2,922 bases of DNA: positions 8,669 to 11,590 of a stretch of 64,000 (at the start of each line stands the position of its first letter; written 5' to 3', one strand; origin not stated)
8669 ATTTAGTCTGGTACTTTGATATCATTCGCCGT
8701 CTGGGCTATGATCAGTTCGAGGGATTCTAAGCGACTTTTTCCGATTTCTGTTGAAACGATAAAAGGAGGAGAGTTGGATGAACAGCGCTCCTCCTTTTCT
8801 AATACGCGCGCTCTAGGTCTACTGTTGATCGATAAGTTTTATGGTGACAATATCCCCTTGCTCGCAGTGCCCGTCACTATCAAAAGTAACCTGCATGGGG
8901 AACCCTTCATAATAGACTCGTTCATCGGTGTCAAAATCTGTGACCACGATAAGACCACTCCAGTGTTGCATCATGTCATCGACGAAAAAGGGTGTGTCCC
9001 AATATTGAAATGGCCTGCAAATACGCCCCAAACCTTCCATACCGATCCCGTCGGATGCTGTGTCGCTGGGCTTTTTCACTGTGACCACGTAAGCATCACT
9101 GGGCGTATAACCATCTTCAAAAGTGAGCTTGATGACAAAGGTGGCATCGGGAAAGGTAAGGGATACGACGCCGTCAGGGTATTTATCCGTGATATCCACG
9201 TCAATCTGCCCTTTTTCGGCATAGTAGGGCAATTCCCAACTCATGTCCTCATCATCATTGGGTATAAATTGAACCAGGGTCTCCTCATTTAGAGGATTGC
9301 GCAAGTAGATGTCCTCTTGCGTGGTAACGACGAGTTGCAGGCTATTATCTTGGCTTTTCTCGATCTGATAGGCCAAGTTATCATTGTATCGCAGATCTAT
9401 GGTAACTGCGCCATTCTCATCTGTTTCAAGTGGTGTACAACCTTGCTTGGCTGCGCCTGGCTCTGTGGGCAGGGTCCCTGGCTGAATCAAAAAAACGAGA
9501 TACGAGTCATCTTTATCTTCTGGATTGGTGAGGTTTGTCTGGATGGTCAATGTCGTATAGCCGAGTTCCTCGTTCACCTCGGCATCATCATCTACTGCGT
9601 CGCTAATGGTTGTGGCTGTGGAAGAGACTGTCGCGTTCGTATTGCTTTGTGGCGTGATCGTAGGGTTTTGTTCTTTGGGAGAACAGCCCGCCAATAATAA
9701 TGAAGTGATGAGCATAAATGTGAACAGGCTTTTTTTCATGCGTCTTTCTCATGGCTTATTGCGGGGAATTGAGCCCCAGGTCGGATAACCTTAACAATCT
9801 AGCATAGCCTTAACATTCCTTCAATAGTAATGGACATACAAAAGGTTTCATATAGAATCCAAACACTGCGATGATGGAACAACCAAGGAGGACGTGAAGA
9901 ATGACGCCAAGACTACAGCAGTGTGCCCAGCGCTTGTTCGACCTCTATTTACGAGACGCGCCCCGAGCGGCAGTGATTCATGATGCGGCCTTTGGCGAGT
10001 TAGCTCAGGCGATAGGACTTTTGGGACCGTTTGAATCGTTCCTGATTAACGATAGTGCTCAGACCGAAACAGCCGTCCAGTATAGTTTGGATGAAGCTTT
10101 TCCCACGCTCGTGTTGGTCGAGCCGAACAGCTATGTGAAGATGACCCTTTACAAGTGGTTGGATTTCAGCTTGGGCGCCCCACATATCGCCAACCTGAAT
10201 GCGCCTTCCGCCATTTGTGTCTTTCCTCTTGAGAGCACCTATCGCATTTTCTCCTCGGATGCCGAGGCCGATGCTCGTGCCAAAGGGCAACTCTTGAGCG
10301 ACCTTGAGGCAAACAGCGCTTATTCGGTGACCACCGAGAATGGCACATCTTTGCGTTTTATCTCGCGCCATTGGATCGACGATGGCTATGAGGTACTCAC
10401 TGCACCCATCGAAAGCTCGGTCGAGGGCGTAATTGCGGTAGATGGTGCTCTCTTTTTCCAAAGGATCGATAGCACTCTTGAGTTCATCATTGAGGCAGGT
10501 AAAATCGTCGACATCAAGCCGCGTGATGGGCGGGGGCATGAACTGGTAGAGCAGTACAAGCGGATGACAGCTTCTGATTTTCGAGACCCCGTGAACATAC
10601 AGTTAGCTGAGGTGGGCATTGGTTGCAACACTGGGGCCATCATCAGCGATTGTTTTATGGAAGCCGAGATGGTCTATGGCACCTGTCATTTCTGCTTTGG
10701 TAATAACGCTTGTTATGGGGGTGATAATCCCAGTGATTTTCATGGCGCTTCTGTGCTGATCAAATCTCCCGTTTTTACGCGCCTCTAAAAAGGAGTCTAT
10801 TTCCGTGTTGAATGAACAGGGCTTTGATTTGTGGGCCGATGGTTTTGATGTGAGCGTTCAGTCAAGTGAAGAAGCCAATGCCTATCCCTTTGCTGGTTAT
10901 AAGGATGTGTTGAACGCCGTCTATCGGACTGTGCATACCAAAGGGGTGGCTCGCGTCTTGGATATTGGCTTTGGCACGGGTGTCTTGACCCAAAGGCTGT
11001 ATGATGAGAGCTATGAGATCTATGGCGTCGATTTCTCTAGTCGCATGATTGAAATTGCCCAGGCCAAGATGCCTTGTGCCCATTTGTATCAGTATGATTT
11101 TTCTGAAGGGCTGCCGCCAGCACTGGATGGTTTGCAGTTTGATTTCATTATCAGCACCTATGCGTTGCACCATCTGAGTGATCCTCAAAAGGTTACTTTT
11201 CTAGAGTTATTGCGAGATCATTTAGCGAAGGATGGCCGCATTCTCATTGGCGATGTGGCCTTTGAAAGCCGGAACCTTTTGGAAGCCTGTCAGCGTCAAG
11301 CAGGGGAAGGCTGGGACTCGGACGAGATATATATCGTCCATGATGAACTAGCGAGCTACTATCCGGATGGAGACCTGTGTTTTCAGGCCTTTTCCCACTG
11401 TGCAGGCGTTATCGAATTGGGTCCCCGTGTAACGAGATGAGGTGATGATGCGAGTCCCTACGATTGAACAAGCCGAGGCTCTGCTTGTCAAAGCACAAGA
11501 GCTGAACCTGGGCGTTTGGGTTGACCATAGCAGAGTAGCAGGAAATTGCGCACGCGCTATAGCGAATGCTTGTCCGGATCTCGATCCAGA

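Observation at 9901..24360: Roughly 14.5 kb island of small-molecule-modifying and nucleotide-housekeeping enzymes, including a tandem ANT(6)-like / APH pair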

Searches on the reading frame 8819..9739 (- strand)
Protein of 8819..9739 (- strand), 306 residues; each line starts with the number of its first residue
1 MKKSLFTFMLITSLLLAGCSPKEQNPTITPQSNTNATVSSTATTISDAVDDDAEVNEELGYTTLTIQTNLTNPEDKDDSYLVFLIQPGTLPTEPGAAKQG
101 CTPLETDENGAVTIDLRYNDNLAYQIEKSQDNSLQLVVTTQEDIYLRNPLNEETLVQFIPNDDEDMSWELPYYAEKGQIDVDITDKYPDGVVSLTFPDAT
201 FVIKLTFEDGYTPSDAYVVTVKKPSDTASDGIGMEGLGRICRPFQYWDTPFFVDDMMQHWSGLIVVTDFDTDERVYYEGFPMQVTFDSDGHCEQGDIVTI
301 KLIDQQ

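Call 5: search_protein_families(library=pfam, proteins=[window:8819-9739:-], max_evalue=0.01)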
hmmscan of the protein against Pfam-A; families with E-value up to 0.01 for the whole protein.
window:8819-9739:- (306 aa): 0 families

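Call 44: search_protein_families(library=pfam, proteins=[window:8819-9739:-], max_evalue=5)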
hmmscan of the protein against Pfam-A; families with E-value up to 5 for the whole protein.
window:8819-9739:- (306 aa): 1 family
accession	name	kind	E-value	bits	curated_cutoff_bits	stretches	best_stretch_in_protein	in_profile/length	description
PF08139.17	LPAM_1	-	1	10.4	20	1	1-20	1-18/18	Prokaryotic membrane lipoprotein lipid attachment site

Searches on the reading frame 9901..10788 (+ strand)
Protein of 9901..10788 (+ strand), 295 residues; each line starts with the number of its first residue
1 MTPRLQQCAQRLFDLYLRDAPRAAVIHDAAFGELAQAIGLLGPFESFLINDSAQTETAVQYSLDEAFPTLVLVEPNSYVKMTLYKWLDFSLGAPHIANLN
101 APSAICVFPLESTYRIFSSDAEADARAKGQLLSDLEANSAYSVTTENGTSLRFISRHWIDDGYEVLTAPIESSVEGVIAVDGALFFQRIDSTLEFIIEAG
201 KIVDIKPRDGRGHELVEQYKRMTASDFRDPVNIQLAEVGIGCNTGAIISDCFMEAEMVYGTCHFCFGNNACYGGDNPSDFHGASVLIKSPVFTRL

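Call 3: search_protein_families(library=pfam, proteins=[window:9901-10788:+], max_evalue=0.01)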
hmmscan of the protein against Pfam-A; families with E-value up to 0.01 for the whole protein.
window:9901-10788:+ (295 aa): 0 families

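Call 7: search_protein_families(library=ncbifam, proteins=[window:9901-10788:+], max_evalue=0.01)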
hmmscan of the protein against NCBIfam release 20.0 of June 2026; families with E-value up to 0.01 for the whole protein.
window:9901-10788:+ (295 aa): 0 families

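Call 44: search_protein_families(library=pfam, proteins=[window:9901-10788:+], max_evalue=5)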
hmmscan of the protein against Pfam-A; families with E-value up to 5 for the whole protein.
window:9901-10788:+ (295 aa): 2 families
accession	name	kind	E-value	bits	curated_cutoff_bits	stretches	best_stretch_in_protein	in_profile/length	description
PF02073.20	Peptidase_M29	-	0.11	11.7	27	1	163-267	247-347/406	Thermophilic metalloprotease (M29)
PF25825.1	SAPC2_N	-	0.19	12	27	1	151-196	27-72/80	SAPC2 EF-hand like N-terminal domain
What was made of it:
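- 9901..10788 (+): First gene of the run. 295 aa with no Pfam family; NicX / M29-aminopeptidase-like fold. Pfam found nothing (calls 3, 44).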

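Call 59: search_protein_families(library=padloc, proteins=[window:9901-10788:+], max_evalue=0.01)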
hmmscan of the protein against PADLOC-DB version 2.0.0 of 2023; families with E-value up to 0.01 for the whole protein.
window:9901-10788:+ (295 aa): 0 families

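Call 79: search_solved_structures(query=window:9901-10788:+, max_evalue=1)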
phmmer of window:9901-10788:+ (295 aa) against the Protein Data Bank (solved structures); distinct sequences matched with E-value up to 1: 0.

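Call 83: find_homologous_proteins(query=window:9901-10788:+, max_evalue=0.00001)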
Query window:9901-10788:+ (295 aa): 80 proteins with E <= 0.00001 among 1184 candidates.
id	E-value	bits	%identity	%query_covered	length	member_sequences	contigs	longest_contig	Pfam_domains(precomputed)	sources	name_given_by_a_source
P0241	5.8e-196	667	100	100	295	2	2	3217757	-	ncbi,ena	-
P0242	2.1e-89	318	51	98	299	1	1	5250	-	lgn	-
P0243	4.6e-89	317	51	99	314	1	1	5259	-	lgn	-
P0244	1.4e-88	315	52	97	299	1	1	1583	-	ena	-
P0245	1.0e-87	312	50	98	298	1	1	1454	-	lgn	-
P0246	2.3e-87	311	51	98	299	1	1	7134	-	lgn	-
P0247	1.5e-85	305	52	97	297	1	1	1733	-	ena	-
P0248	6.6e-85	303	50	98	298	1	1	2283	-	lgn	-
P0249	8.0e-83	296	49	97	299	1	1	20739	-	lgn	-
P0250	2.1e-81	292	49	98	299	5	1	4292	-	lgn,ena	-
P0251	3.3e-81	291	47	98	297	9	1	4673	-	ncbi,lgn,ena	-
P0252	3.6e-81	291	49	99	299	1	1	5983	-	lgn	-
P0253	2.1e-80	288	48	97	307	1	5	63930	-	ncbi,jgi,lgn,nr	ncbi:MAG TPA: hypothetical protein GX528_04990 [Firmicutes bacterium]|nr:hypothetical protein [Bacil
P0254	3.8e-80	287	52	91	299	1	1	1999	-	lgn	-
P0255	3.0e-77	278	48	99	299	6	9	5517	-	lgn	-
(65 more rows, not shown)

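Call 89: predict_structure(alignment_id=A2)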
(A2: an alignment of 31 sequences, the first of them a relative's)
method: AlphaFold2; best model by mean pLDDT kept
length: 295 residues; sequences in the alignment: 31
mean_pLDDT: 96.0   pTM: 0.90
mean pLDDT of the five models: 96.0, 96.0, 95.6, 94.9, 92.6
residues with pLDDT >= 90: 274; 70-90: 21; 50-70: 0; < 50: 0
segments of 3 or more residues with pLDDT < 50: none
pLDDT, mean of each block of 10 residues (from residue 1): 94 95 97 97 95 98 97 97 94 92 97 98 97 97 98 97 95 98 97 98 96 96 95 96 98 97 95 86 94 98
secondary structure, 60 per line:
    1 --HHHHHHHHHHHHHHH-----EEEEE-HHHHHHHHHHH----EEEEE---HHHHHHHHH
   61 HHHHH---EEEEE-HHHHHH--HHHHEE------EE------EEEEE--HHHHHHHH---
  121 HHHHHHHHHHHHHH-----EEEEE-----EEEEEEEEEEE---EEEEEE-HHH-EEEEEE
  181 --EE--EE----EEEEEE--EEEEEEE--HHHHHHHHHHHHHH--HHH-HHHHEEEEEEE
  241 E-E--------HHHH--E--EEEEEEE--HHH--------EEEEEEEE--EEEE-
elements in order: H3-17 E23-27 H29-39 E44-48 H52-65 E69-73 H75-80 H83-86 E103-107 H110-117 H121-134 E140-144 E150-160 E164-169 E175-180 E193-198 E201-207 H210-223 H230-233 E234-241 H252-255 E261-267 E281-288 E291-294
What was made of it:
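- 9901..10788 (+): The AF2 model has pLDDT 96 (call 89).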

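Call 91: fold_search(model_id=the predicted structure, library=pdb)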
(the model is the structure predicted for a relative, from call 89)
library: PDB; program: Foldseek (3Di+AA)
matches with E <= 10: 1618; with E <= 0.001: 2
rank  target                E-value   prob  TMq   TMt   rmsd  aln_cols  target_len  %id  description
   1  7cn3_A                1.2e-13  1.00  0.66  0.57   5.3       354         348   16  2,5-dihydroxypridine Dioxygenase in complex with 2,5-dihydroxypridine and product N-formylmaleamic acid (released 2020-12-16)
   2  7cup_E                1.8e-12  1.00  0.65  0.56   5.6       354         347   17  Structure of 2,5-dihydroxypridine Dioxygenase from Pseudomonas putida KT2440 (released 2020-12-16)
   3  7zkg_B                6.4e-03  0.23  0.18  0.20  19.7       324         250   11  C-Methyltransferase PsmD from Streptomyces griseofuscus with bound cofactor (crystal form 2) (released 2022-12-28)
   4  7zgt_A                7.2e-03  0.09  0.12  0.14  21.8       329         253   11  C-Methyltransferase PsmD from Streptomyces griseofuscus (apo form) (released 2022-12-28)
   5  9icz_B                9.9e-03  0.23  0.19  0.21  19.6       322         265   10  C-Methyltransferase SeMT from Saccharopolyspora erythraea (released 2025-12-10)
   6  1lnx_A                1.4e-02  0.57  0.13  0.41  13.1        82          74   20  Crystal structure of the P.aerophilum SmAP1 heptamer in a new crystal form (C2221) (released 2003-03-25)
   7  5vpr                  1.6e-02  0.93  0.22  0.18   8.1       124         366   14  Crystal Structure of Cysteine desulfurase from Elizabethkingia anophelis with covalently bound pyridoxal phosphate (released 2017-05-17)
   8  1y8c                  1.6e-02  0.16  0.17  0.19  19.5       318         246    8  Crystal structure of a S-adenosylmethionine-dependent methyltransferase from Clostridium acetobutylicum ATCC 824 (released 2004-12-28)
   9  3d2l_A                1.7e-02  0.10  0.14  0.16  19.5       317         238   10  Crystal structure of SAM-dependent methyltransferase (ZP_00538691.1) from EXIGUOBACTERIUM SP. 255-15 at 1.90 A resolut (released 2008-05-20)
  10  7zkg_A                2.2e-02  0.10  0.15  0.17  21.6       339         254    8  C-Methyltransferase PsmD from Streptomyces griseofuscus with bound cofactor (crystal form 2) (released 2022-12-28)
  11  1i8f_D                2.4e-02  0.47  0.13  0.41  13.1        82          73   20  THE CRYSTAL STRUCTURE OF A HEPTAMERIC ARCHAEAL SM PROTEIN: IMPLICATIONS FOR THE EUKARYOTIC SNRNP CORE (released 2001-05-16)
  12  7zkh                  2.5e-02  0.11  0.14  0.16  21.4       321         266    6  C-Methyltransferase PsmD from Streptomyces griseofuscus with bound cofactor (crystal form 1) (released 2022-12-28)
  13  7zgt_B                2.7e-02  0.10  0.15  0.17  20.6       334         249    9  C-Methyltransferase PsmD from Streptomyces griseofuscus (apo form) (released 2022-12-28)
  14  1g6q_5                3.1e-02  0.09  0.17  0.16  19.1       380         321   10  CRYSTAL STRUCTURE OF YEAST ARGININE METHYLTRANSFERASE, HMT1 (released 2000-12-06)
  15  1i8f_A                3.3e-02  0.44  0.13  0.42  12.6        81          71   18  THE CRYSTAL STRUCTURE OF A HEPTAMERIC ARCHAEAL SM PROTEIN: IMPLICATIONS FOR THE EUKARYOTIC SNRNP CORE (released 2001-05-16)
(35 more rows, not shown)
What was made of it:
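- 9901..10788 (+): The best Foldseek PDB match is 2,5-dihydroxypyridine dioxygenase 7cn3 (E 1e-13, TM 0.66; call 91).
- Closest known: NicX 2,5-dihydroxypyridine dioxygenase / M29 aminopeptidase fold. Same: The predicted fold matches 7cn3 at E 1e-13 and TM 0.66 (call 91).
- Checked: 9901-10788 has a NicX/M29-like fold (calls 89, 91).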

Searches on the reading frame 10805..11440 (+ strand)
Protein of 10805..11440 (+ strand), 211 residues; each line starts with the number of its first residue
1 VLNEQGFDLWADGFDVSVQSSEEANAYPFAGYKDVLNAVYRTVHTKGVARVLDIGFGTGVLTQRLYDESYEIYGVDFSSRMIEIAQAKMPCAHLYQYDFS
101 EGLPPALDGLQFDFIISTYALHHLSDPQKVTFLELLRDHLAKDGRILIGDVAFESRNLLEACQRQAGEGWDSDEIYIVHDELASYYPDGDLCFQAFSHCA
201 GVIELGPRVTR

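Call 3: search_protein_families(library=pfam, proteins=[window:10805-11440:+], max_evalue=0.01)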
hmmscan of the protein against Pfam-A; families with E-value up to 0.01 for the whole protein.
window:10805-11440:+ (211 aa): 14 families
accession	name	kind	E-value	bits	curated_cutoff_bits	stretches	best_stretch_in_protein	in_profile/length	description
PF13649.12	Methyltransf_25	-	1.5e-17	64.5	27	1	51-144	1-97/97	Methyltransferase domain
PF13489.12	Methyltransf_23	-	5.3e-15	56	27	1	46-158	21-128/164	Methyltransferase domain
PF08242.18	Methyltransf_12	-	7e-15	56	30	1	52-146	1-98/98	Methyltransferase domain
PF13847.12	Methyltransf_31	-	5e-14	52.6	27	1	49-163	5-124/145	Methyltransferase domain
PF08241.18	Methyltransf_11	-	1.1e-13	52.1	21.2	1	52-147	1-94/95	Methyltransferase domain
PF01209.24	Ubie_methyltran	-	0.0001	22.2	20.1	1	40-130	40-135/233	ubiE/COQ5 methyltransferase family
PF13679.12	Methyltransf_32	-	0.00059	20.2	27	1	37-88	14-72/143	Methyltransferase domain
PF07021.18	MetW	-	0.00074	19.6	21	1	47-136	13-99/193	Methionine biosynthesis protein MetW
PF05175.20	MTS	-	0.00074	19.6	23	1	46-148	30-138/170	Methyltransferase small domain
PF05219.18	DREV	-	0.0012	18.5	26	1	48-149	95-187/265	DREV methyltransferase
PF02353.26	CMAS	-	0.0013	18.6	27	1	40-160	55-176/273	Mycolic acid cyclopropane synthetase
PF05891.18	Methyltransf_PK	-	0.002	18.1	27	1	42-150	50-161/218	AdoMet dependent proline di-methyltransferase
PF01739.24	CheR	-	0.0082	16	27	0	111-150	136-175/195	CheR methyltransferase, SAM binding domain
PF05401.17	NodS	-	0.0089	16.3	24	0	44-150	40-146/201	Nodulation protein S (NodS)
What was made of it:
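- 10805..11440 (+): SAM-dependent methyltransferase. Methyltransf_25 at E 1.5e-17 (call 3).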

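Call 59: search_protein_families(library=padloc, proteins=[window:10805-11440:+], max_evalue=0.01)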
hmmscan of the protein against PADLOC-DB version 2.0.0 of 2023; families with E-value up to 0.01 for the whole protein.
window:10805-11440:+ (211 aa): 1 family
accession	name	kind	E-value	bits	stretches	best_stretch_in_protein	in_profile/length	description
PDLC04134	mad2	-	3.9e-21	73.4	1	37-166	281-413/492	mads_2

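Call 60: search_protein_families(library=ncbifam, proteins=[window:10805-11440:+], max_evalue=0.001)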
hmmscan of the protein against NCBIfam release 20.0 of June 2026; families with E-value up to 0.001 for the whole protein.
window:10805-11440:+ (211 aa): 30 families (the best 25 are shown)
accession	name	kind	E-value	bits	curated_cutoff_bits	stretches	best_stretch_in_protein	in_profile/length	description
NF043040.1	corrin_prot_MT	hypoth_equivalog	5.3e-17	62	180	1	37-153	32-152/216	corrinoid protein-associated methyltransferase CpaM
NF045667.1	MTase_DVU1556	equivalog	1.1e-10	41.4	155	1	41-158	16-129/213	DVU_1556 family methyltransferase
NF004851.0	PRK06202.1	equivalog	3.8e-10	39.6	243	1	41-152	53-168/237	hypothetical protein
TIGR02021.1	BchM-ChlM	equivalog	1.7e-09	37.4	158.9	1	42-136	51-143/218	magnesium protoporphyrin IX methyltransferase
TIGR01983.1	UbiG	equivalog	2.6e-09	36.7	102.95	1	48-149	50-152/228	bifunctional 2-polyprenyl-6-hydroxyphenol methylase/3-demethylubiquinol 3-O-methyltransferase UbiG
TIGR02072.1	BioC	equivalog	7.2e-09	35.8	184.95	1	48-150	35-134/244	malonyl-ACP O-methyltransferase BioC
TIGR04345.1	ovoA_Cterm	equivalog_domain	1.1e-08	35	170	1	33-97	27-90/242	putative 4-mercaptohistidine N1-methyltransferase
NF001244.0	PRK00216.1-5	equivalog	1.7e-08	34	216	1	42-164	43-169/236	bifunctional demethylmenaquinone methyltransferase/2-methoxy-6-polyprenyl-1,4-benzoquinol methylase UbiE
TIGR01934.1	MenG_MenH_UbiE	subfamily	1.9e-07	30.7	158.35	1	40-159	32-152/223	ubiquinone/menaquinone biosynthesis methyltransferase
TIGR02081.1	metW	equivalog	2.5e-06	27.2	189.5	1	39-136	7-99/194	methionine biosynthesis protein MetW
NF041820.1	daptide_MTase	equivalog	5.9e-06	25.9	175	1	46-157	37-151/243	daptide-type RiPP biosynthesis methyltransferase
NF001241.0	PRK00216.1-2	equivalog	6e-06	26.1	327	1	38-150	42-149/231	demethylmenaquinone methyltransferase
TIGR04074.1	bacter_Hen1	equivalog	6e-06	25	340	1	33-93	268-330/462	3' terminal RNA ribose 2'-O-methyltransferase Hen1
NF041537.1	ArsM_AhpD_UU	exception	9.3e-06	24.6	510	1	48-153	77-185/345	arsenite methyltransferase/AhpD domain selenoprotein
NF007610.0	PRK10258.1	equivalog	1e-05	25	342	1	37-128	32-120/251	malonyl-ACP O-methyltransferase BioC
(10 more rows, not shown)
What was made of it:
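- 10805..11440 (+): It is below every NCBIfam cut-off (call 60).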
